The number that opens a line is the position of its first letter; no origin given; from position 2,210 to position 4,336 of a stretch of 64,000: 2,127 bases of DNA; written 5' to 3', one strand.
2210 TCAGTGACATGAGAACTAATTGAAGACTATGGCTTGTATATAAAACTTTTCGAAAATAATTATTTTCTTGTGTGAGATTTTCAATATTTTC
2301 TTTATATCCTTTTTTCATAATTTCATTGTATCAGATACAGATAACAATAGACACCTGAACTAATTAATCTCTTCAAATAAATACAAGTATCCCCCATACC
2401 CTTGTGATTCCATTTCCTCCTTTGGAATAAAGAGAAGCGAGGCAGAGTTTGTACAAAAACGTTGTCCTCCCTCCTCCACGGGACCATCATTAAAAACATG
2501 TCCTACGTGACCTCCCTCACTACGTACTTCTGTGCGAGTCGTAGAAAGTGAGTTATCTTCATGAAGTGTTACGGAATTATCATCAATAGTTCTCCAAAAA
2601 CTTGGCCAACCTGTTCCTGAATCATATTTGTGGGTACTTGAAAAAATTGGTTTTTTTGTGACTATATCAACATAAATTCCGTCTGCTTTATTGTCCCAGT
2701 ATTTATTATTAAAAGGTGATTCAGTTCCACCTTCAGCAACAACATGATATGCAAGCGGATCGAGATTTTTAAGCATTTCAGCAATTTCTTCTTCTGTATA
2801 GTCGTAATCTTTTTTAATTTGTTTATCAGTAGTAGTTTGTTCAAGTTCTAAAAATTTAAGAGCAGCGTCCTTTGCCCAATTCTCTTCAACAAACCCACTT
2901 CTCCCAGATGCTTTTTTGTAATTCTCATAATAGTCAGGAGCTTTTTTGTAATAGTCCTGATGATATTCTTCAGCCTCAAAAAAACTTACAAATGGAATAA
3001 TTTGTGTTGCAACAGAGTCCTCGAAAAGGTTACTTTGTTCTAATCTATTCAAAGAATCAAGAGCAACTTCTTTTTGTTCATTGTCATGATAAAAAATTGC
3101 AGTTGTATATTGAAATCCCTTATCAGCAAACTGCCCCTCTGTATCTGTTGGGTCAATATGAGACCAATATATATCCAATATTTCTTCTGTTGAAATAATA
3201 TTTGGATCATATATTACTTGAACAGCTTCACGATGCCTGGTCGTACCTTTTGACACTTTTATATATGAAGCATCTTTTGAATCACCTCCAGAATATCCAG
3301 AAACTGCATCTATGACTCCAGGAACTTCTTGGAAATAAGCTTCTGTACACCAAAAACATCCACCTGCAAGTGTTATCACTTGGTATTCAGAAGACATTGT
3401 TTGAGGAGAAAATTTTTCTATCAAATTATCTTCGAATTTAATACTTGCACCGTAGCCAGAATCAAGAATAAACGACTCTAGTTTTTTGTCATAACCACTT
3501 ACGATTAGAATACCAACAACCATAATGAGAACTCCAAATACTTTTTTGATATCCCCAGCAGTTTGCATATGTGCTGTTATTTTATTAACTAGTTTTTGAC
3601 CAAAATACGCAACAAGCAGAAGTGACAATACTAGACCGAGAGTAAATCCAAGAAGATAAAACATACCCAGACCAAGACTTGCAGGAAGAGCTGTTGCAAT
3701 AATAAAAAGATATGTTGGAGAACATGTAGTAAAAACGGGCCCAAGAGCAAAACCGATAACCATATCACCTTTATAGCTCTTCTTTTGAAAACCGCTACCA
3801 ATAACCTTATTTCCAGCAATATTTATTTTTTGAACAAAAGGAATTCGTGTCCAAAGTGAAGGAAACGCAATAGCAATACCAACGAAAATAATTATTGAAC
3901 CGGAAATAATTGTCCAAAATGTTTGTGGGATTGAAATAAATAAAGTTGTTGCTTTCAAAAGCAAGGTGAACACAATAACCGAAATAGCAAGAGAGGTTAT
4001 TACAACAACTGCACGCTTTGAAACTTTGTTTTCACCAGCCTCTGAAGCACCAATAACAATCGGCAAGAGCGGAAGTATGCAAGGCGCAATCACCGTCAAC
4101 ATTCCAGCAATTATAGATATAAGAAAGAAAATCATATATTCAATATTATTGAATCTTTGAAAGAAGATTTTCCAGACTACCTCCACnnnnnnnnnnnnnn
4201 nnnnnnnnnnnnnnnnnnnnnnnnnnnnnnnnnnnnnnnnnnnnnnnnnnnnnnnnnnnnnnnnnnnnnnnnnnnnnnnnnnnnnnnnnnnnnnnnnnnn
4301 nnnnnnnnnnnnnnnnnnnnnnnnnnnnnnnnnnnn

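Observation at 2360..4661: Self-contained extracytoplasmic Met-oxidation repair module: Met-rich anchored thioredoxin + CcdA–MsrA–MsrB single-chain fusion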

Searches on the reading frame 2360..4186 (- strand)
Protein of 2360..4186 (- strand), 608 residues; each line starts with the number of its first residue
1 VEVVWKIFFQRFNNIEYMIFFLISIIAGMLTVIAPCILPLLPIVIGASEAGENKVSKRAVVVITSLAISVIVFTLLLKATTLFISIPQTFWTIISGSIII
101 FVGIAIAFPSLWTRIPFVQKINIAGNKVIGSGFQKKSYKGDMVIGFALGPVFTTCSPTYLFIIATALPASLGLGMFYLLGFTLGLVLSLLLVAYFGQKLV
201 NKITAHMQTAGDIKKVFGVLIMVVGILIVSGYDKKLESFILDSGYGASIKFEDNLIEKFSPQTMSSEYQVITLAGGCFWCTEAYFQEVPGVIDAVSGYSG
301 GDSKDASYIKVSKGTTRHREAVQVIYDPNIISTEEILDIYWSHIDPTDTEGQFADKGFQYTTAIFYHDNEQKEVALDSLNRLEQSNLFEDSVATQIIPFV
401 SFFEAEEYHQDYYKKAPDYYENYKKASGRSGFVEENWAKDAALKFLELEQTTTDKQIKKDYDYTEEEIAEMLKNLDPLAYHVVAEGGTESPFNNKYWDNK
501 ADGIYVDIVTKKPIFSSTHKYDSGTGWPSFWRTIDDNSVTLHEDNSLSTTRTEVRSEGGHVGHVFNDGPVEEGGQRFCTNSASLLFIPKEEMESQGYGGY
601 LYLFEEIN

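Call 3: search_protein_families(library=pfam, proteins=[window:2360-4186:-], max_evalue=0.01)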
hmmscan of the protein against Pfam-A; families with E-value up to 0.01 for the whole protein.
window:2360-4186:- (608 aa): 4 families
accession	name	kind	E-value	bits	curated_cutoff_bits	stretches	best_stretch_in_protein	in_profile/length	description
PF01625.27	PMSR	-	1.2e-57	194.9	23.7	1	271-421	2-152/153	Peptide methionine sulfoxide reductase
PF01641.26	SelR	-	2.7e-40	137.4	24.9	1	475-588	1-116/116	SelR domain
PF02683.22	DsbD_TM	-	6.3e-09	35.9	27.1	1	20-230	4-216/219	Cytochrome C biogenesis protein transmembrane domain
PF13386.12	DsbD_2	-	2e-06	28.3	24.9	1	69-226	49-198/199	Cytochrome C biogenesis protein transmembrane region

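Call 4: search_protein_families(library=ncbifam, proteins=[window:2360-4186:-], max_evalue=0.01)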
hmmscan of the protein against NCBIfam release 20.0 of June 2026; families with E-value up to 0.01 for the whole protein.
window:2360-4186:- (608 aa): 9 families
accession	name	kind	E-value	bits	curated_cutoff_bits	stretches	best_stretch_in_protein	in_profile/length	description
NF010625.0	PRK14018.1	equivalog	9.1e-91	304.9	522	1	267-600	197-516/521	bifunctional peptide-methionine (S)-S-oxide reductase MsrA/peptide-methionine (R)-S-oxide reductase MsrB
NF004042.0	PRK05550.1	equivalog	5.6e-89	298.2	330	2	262-419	128-282/293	bifunctional methionine sulfoxide reductase B/A protein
TIGR00401.1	msrA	equivalog_domain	6.2e-51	172.8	108.1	1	270-420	2-152/153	peptide-methionine (S)-S-oxide reductase MsrA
TIGR00357.1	TIGR00357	equivalog_domain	7e-49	165.3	113.05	1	469-597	5-134/134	peptide-methionine (R)-S-oxide reductase MsrB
NF004038.0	PRK05528.1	equivalog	6.4e-20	71.8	200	1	269-420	2-144/157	peptide-methionine (S)-S-oxide reductase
NF004036.0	PRK05508.1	equivalog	2.2e-19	69.4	179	1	473-590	4-120/121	methionine-R-sulfoxide reductase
NF001419.0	PRK00293.1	subfamily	1.3e-10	40.5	330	1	20-280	171-434/574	protein-disulfide reductase DsbD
NF041383.1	Trx_VPGUxxT_two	exception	0.00021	21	275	1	265-339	142-199/287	VPGUxxT family thioredoxin-like (seleno)protein, type 2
NF045694.1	seleno_TsoB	exception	0.0034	15.5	805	1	18-223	181-385/572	rhodanese/DsbD fusion-like selenoprotein TsoB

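Call 5: find_homologous_proteins(query=window:2360-4135:-, max_evalue=0.00001)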
Query window:2360-4135:- (591 aa): 7497 proteins with E <= 0.00001 among 8000 candidates; the best 120 are listed.
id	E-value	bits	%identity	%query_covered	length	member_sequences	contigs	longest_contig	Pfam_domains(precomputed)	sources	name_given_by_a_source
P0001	0.0e+0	1267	94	100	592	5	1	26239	PF01625.29,PF02683.23,PF01641.27,PF13386.13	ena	-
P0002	0.0e+0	1078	77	99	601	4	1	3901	PF01625.29,PF02683.23,PF01641.27,PF13386.13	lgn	-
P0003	0.0e+0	1068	77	99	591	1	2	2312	PF01625.29,PF02683.23,PF01641.27,PF13386.13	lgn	-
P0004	0.0e+0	1064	76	99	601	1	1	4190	PF01625.29,PF02683.23,PF01641.27,PF13386.13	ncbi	-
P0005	0.0e+0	1063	76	99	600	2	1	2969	PF01625.29,PF02683.23,PF01641.27,PF13386.13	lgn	-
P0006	0.0e+0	1062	77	99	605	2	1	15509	PF01625.29,PF02683.23,PF01641.27,PF13386.13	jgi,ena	-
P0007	0.0e+0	1059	77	99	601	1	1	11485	PF01625.29,PF02683.23,PF01641.27,PF13386.13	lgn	-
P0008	0.0e+0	1057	76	99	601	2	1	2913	PF01625.29,PF02683.23,PF01641.27,PF13386.13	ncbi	-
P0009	0.0e+0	1057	75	99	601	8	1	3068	PF01625.29,PF02683.23,PF01641.27,PF13386.13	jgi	jgi:peptide methionine sulfoxide reductase msrA/msrB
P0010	0.0e+0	1057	76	99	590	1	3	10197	PF01625.29,PF02683.23,PF01641.27,PF13386.13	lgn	-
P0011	0.0e+0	1056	75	99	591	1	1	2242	PF01625.29,PF02683.23,PF01641.27,PF13386.13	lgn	-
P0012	0.0e+0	1054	77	99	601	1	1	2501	PF01625.29,PF02683.23,PF01641.27,PF13386.13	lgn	-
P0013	0.0e+0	1053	76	99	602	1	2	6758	PF01625.29,PF02683.23,PF01641.27,PF13386.13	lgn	-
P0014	0.0e+0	1050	76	99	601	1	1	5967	PF01625.29,PF02683.23,PF01641.27,PF13386.13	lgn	-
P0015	0.0e+0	1050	75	100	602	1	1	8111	PF01625.29,PF02683.23,PF01641.27,PF13386.13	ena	-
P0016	0.0e+0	1046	76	99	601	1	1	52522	PF01625.29,PF02683.23,PF01641.27,PF13386.13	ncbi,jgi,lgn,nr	ncbi:MAG: peptide-methionine (S)-S-oxide reductase MsrA [Parcubacteria group bacterium]|nr:peptide-m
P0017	0.0e+0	1046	75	99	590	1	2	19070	PF01625.29,PF02683.23,PF01641.27,PF13386.13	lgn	-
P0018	0.0e+0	1045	76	99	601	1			PF01625.29,PF02683.23,PF01641.27,PF13386.13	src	-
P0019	0.0e+0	1045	76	99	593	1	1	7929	PF01625.29,PF02683.23,PF01641.27,PF13386.13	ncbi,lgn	-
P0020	0.0e+0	1044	76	99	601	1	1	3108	PF01625.29,PF02683.23,PF01641.27,PF13386.13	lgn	-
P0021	0.0e+0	1043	74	100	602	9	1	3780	PF01625.29,PF02683.23,PF01641.27,PF13386.13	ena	-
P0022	0.0e+0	1042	74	100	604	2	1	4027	PF01625.29,PF02683.23,PF01641.27,PF13386.13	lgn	-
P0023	0.0e+0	1040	75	99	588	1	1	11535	PF01625.29,PF02683.23,PF01641.27,PF13386.13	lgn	-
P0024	0.0e+0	1040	74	100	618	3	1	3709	PF01625.29,PF02683.23,PF01641.27,PF13386.13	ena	-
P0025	0.0e+0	1039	75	99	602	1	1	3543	PF01625.29,PF02683.23,PF01641.27,PF13386.13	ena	-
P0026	0.0e+0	1039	76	99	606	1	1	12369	PF01625.29,PF02683.23,PF01641.27,PF13386.13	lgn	-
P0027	0.0e+0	1039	75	99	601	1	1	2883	PF01625.29,PF02683.23,PF01641.27,PF13386.13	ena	-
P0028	0.0e+0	1039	75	99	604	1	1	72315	PF01625.29,PF02683.23,PF01641.27,PF13386.13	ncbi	-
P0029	0.0e+0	1038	75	99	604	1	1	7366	PF01625.29,PF02683.23,PF01641.27,PF13386.13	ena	-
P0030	0.0e+0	1038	74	99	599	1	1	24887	PF01625.29,PF02683.23,PF01641.27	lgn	-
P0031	0.0e+0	1038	74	99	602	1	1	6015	PF01625.29,PF02683.23,PF01641.27,PF13386.13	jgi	jgi:peptide methionine sulfoxide reductase msrA/msrB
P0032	0.0e+0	1036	74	100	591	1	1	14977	PF01625.29,PF02683.23,PF01641.27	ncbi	-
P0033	0.0e+0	1036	73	99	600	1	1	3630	PF01625.29,PF02683.23,PF01641.27,PF13386.13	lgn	-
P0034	0.0e+0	1035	73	99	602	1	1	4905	PF01625.29,PF02683.23,PF01641.27,PF13386.13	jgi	jgi:peptide methionine sulfoxide reductase msrA/msrB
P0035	0.0e+0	1033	74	99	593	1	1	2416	PF01625.29,PF02683.23,PF01641.27,PF13386.13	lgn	-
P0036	0.0e+0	1033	75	99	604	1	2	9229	PF01625.29,PF02683.23,PF01641.27,PF13386.13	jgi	jgi:peptide methionine sulfoxide reductase msrA/msrB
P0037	0.0e+0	1032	74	99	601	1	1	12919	PF01625.29,PF02683.23,PF01641.27,PF13386.13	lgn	-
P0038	0.0e+0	1031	75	99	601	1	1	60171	PF01625.29,PF02683.23,PF01641.27,PF13386.13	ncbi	-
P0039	0.0e+0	1031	75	99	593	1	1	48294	PF01625.29,PF02683.23,PF01641.27,PF13386.13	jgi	jgi:peptide methionine sulfoxide reductase msrA/msrB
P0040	0.0e+0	1030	75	99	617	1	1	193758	PF01625.29,PF02683.23,PF01641.27,PF13386.13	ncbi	-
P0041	0.0e+0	1030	75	100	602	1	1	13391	PF01625.29,PF02683.23,PF01641.27,PF13386.13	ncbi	-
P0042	0.0e+0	1029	74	99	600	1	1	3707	PF01625.29,PF02683.23,PF01641.27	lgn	-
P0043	0.0e+0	1029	74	99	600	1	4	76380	PF01625.29,PF02683.23,PF01641.27,PF13386.13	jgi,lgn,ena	-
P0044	0.0e+0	1028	73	99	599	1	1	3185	PF01625.29,PF01641.27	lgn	-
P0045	0.0e+0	1028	73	99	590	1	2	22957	PF01625.29,PF02683.23,PF01641.27,PF13386.13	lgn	-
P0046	0.0e+0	1028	74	99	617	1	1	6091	PF01625.29,PF02683.23,PF01641.27,PF13386.13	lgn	-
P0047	0.0e+0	1028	74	99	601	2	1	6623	PF01625.29,PF02683.23,PF01641.27,PF13386.13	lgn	-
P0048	0.0e+0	1027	73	99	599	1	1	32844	PF01625.29,PF02683.23,PF01641.27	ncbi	-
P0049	0.0e+0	1027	73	100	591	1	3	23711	PF01625.29,PF02683.23,PF01641.27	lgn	-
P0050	0.0e+0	1027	74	99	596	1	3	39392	PF01625.29,PF02683.23,PF01641.27,PF13386.13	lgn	-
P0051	0.0e+0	1027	73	99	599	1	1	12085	PF01625.29,PF02683.23,PF01641.27,PF13386.13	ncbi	-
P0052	0.0e+0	1026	73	99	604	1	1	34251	PF01625.29,PF02683.23,PF01641.27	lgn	-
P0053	0.0e+0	1026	74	99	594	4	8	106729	PF01625.29,PF02683.23,PF01641.27,PF13386.13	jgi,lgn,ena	-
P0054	0.0e+0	1025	72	99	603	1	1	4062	PF01625.29,PF02683.23,PF01641.27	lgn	-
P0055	0.0e+0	1024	75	99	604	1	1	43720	PF01625.29,PF02683.23,PF01641.27,PF13386.13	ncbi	-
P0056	0.0e+0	1024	75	99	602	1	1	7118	PF01625.29,PF02683.23,PF01641.27,PF13386.13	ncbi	-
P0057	0.0e+0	1023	75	99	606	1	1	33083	PF01625.29,PF02683.23,PF01641.27,PF13386.13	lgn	-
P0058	0.0e+0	1023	74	99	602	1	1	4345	PF01625.29,PF02683.23,PF01641.27,PF13386.13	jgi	jgi:peptide methionine sulfoxide reductase msrA/msrB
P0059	0.0e+0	1020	75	99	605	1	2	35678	PF01625.29,PF02683.23,PF01641.27,PF13386.13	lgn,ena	-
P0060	0.0e+0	1020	73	99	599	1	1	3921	PF01625.29,PF02683.23,PF01641.27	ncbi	-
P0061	0.0e+0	1020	72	99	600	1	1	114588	PF01625.29,PF02683.23,PF01641.27,PF13386.13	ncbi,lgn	-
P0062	0.0e+0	1020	75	99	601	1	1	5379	PF01625.29,PF02683.23,PF01641.27,PF13386.13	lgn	-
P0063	0.0e+0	1019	74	99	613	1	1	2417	PF01625.29,PF02683.23,PF01641.27,PF13386.13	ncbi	-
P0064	0.0e+0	1019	73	100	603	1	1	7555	PF01625.29,PF02683.23,PF01641.27,PF13386.13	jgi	jgi:peptide methionine sulfoxide reductase msrA/msrB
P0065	0.0e+0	1018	74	99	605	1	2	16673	PF01625.29,PF02683.23,PF01641.27,PF13386.13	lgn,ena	-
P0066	0.0e+0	1018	73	99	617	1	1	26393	PF01625.29,PF02683.23,PF01641.27,PF13386.13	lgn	-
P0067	0.0e+0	1017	72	99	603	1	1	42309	PF01625.29,PF02683.23,PF01641.27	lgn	-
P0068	0.0e+0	1017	74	99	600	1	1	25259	PF01625.29,PF02683.23,PF01641.27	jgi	jgi:peptide methionine sulfoxide reductase msrA/msrB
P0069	0.0e+0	1017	75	99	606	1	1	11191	PF01625.29,PF02683.23,PF01641.27,PF13386.13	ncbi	-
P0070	0.0e+0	1016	72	100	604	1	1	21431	PF01625.29,PF02683.23,PF01641.27,PF13386.13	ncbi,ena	-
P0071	0.0e+0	1015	74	99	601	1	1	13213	PF01625.29,PF02683.23,PF01641.27,PF13386.13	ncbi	-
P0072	0.0e+0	1015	72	99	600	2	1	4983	PF01625.29,PF02683.23,PF01641.27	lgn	-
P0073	0.0e+0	1015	72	100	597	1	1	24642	PF01625.29,PF02683.23,PF01641.27,PF13386.13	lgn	-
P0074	0.0e+0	1014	72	99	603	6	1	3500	PF01625.29,PF02683.23,PF01641.27,PF13386.13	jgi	jgi:peptide methionine sulfoxide reductase msrA/msrB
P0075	0.0e+0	1014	71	99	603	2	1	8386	PF01625.29,PF02683.23,PF01641.27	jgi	jgi:peptide methionine sulfoxide reductase msrA/msrB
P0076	0.0e+0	1014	72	99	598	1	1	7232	PF01625.29,PF02683.23,PF01641.27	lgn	-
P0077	0.0e+0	1013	72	100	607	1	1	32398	PF01625.29,PF02683.23,PF01641.27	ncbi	-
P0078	0.0e+0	1013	72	99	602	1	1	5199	PF01625.29,PF02683.23,PF01641.27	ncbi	-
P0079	0.0e+0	1013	74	99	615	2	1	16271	PF01625.29,PF02683.23,PF01641.27,PF13386.13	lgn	-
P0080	0.0e+0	1012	72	99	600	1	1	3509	PF01625.29,PF02683.23,PF01641.27,PF13386.13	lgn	-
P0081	0.0e+0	1011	73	99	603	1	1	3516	PF01625.29,PF02683.23,PF01641.27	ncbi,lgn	-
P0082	0.0e+0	1011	72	100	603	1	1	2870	PF01625.29,PF02683.23,PF01641.27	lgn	-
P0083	0.0e+0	1011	73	99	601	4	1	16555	PF01625.29,PF02683.23,PF01641.27,PF13386.13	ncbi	-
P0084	1.7e-298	1009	72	100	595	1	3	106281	PF01625.29,PF02683.23,PF01641.27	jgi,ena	-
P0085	2.9e-298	1008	72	99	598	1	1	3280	PF01625.29,PF02683.23,PF01641.27,PF13386.13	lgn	-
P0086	3.1e-298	1008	72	100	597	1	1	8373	PF01625.29,PF02683.23,PF01641.27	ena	-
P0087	4.7e-298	1008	72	100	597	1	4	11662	PF01625.29,PF02683.23,PF01641.27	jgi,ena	-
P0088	6.1e-298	1007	72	100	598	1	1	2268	PF01625.29,PF01641.27,PF13386.13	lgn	-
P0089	1.6e-297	1006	72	100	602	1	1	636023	PF01625.29,PF02683.23,PF01641.27,PF13386.13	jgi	jgi:peptide methionine sulfoxide reductase msrA/msrB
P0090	1.7e-297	1006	72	99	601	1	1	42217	PF01625.29,PF02683.23,PF01641.27,PF13386.13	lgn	-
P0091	1.9e-297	1006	73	99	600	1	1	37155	PF01625.29,PF02683.23,PF01641.27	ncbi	-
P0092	2.3e-297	1006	71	100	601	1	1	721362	PF01625.29,PF01641.27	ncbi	ncbi:MAG: peptide-methionine (S)-S-oxide reductase MsrA [Patescibacteria group bacterium UBA2163]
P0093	2.5e-297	1005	70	100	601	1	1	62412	PF01625.29,PF02683.23,PF01641.27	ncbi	-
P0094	2.7e-297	1005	72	99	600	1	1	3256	PF01625.29,PF02683.23,PF01641.27,PF13386.13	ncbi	-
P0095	3.1e-297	1005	72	100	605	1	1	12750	PF01625.29,PF02683.23,PF01641.27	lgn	-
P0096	3.5e-297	1005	72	99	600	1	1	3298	PF01625.29,PF02683.23,PF01641.27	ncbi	-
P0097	4.4e-297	1005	72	100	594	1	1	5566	PF01625.29,PF02683.23,PF01641.27,PF13386.13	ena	-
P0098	4.5e-297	1005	72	99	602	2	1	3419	PF01625.29,PF02683.23,PF01641.27,PF13386.13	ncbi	-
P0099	4.8e-297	1004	72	100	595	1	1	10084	PF01625.29,PF02683.23,PF01641.27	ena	-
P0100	8.4e-297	1004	71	99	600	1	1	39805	PF01625.29,PF02683.23,PF01641.27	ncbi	-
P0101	8.4e-297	1004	73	99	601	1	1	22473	PF01625.29,PF02683.23,PF01641.27,PF13386.13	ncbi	-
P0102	8.8e-297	1004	71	100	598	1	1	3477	PF01625.29,PF01641.27,PF13386.13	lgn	-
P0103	8.9e-297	1004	71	100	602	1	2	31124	PF01625.29,PF02683.23,PF01641.27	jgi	jgi:peptide methionine sulfoxide reductase msrA/msrB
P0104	1.0e-296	1003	71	100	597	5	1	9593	PF01625.29,PF02683.23,PF01641.27,PF13386.13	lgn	-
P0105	1.1e-296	1003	71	99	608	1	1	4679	PF01625.29,PF02683.23,PF01641.27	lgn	-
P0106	1.2e-296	1003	72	100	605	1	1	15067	PF01625.29,PF02683.23,PF01641.27,PF13386.13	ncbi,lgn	ncbi:MAG: peptide-methionine (S)-S-oxide reductase MsrA [Candidatus Paceibacterota bacterium]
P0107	1.5e-296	1003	72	99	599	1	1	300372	PF01625.29,PF02683.23,PF01641.27,PF13386.13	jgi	-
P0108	1.7e-296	1003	72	100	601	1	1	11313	PF01625.29,PF02683.23,PF01641.27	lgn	-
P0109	1.8e-296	1003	72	99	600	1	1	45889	PF01625.29,PF02683.23,PF01641.27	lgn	-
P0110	1.8e-296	1003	71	100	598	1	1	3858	PF01625.29,PF01641.27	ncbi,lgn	-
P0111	2.2e-296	1002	71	99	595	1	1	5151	PF01625.29,PF01641.27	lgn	-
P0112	2.6e-296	1002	72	100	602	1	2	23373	PF01625.29,PF02683.23,PF01641.27,PF13386.13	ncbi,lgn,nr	ncbi:MAG: peptide-methionine (S)-S-oxide reductase MsrA [bacterium]|nr:peptide-methionine (S)-S-oxid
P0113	3.2e-296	1002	70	99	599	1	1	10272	PF01625.29,PF02683.23,PF01641.27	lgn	-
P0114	4.7e-296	1001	72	100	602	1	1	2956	PF01625.29,PF02683.23,PF01641.27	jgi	jgi:peptide methionine sulfoxide reductase msrA/msrB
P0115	7.3e-296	1001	72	100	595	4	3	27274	PF01625.29,PF02683.23,PF01641.27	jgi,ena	-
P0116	9.0e-296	1000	71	99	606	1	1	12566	PF01625.29,PF02683.23,PF01641.27,PF13386.13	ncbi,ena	-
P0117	9.7e-296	1000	70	100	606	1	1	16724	PF01625.29,PF02683.23,PF01641.27,PF13386.13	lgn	-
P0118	1.6e-295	999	72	100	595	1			PF01625.29,PF02683.23,PF01641.27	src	-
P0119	1.6e-295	999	71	99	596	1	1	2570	PF01625.29,PF02683.23,PF01641.27,PF13386.13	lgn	-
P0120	1.6e-295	999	72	99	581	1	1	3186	PF01625.29,PF02683.23,PF01641.27,PF13386.13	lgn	-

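Call 8: find_related_loci(query=window:2360-4135:-, collection=genome_contigs, flank=4000)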
Query window:2360-4135:- (591 aa) in genome_contigs; peptide patterns used: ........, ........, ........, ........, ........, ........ (x = any residue, [..] = any of these).
599 stretches matched a pattern (row limit reached: there are more); 573 encode a relative of the query (tblastn E <= 1e-3); the best 80 are kept; 80 distinct loci.
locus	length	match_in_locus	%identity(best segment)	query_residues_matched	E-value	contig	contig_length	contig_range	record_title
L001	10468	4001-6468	76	1-587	0e+0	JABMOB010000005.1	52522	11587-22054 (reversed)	MAG: Parcubacteria group bacterium isolate bin.649 k141_1017809, whole genome shotgun sequence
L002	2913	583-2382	76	1-587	0e+0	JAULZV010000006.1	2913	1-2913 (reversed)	MAG: Candidatus Paceibacterota bacterium isolate P_PACE1 NODE_148244_length_2913_cov_3.587581, whole genome shotgun sequ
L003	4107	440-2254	76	1-587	0e+0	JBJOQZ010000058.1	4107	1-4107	MAG: Candidatus Parcubacteria bacterium isolate yakimariver_2019_sw_WHONDRS-S19S_0060_B_bin.61 scaffold_3422610, whole g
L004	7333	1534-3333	72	1-587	0e+0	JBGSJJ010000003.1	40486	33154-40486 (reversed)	MAG: Candidatus Paceibacteria bacterium isolate JTS-AC154 k141_3964060, whole genome shotgun sequence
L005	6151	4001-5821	73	1-589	0e+0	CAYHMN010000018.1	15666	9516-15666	MAG TPA_asm: uncultured Candidatus Saccharibacteria bacterium isolate ERP119705_co13_453 genome assembly, contig: NODE_4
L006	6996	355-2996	72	1-589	0e+0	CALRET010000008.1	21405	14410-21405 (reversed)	MAG: Candidatus Nomurabacteria bacterium isolate MaH-04nov19-107 genome assembly, contig: MaH-04nov19-C6171, whole genom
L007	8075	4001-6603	74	1-587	0e+0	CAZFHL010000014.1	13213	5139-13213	MAG TPA_asm: uncultured Candidatus Saccharibacteria bacterium isolate SRP150892_co2_467 genome assembly, contig: NODE_69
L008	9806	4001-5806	75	1-588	0e+0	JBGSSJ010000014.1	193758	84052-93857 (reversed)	MAG: Candidatus Paceibacteria bacterium isolate JTS-AC38 k141_3392880, whole genome shotgun sequence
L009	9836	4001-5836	71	1-587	0e+0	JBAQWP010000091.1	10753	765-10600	MAG: Minisyncoccia bacterium isolate MFD03290_ilm_asm_bin18 k127_21949, whole genome shotgun sequence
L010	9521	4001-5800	72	1-589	0e+0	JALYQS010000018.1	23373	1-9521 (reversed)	MAG: bacterium isolate MDV bin69 SD1454-56_k127_1984982, whole genome shotgun sequence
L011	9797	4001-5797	71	1-587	0e+0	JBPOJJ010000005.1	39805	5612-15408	MAG: Patescibacteria group bacterium isolate MAG_20151 c_000000614932, whole genome shotgun sequence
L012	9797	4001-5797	71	1-589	0e+0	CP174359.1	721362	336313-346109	MAG: Patescibacteria group bacterium UBA2163 chromosome, complete genome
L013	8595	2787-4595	72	1-589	0e+0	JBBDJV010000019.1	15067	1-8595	MAG: Candidatus Paceibacterota bacterium isolate LejiaA_42_15 Lejia_A_5690_length_15067_cov_8, whole genome shotgun sequ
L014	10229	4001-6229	71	1-587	0e+0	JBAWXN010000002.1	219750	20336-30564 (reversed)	MAG: bacterium isolate ELA064 MAG064_2, whole genome shotgun sequence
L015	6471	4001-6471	72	1-588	0e+0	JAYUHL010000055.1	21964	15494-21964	MAG: Candidatus Paceibacterota bacterium isolate GFS_8391 GFS_8391_54, whole genome shotgun sequence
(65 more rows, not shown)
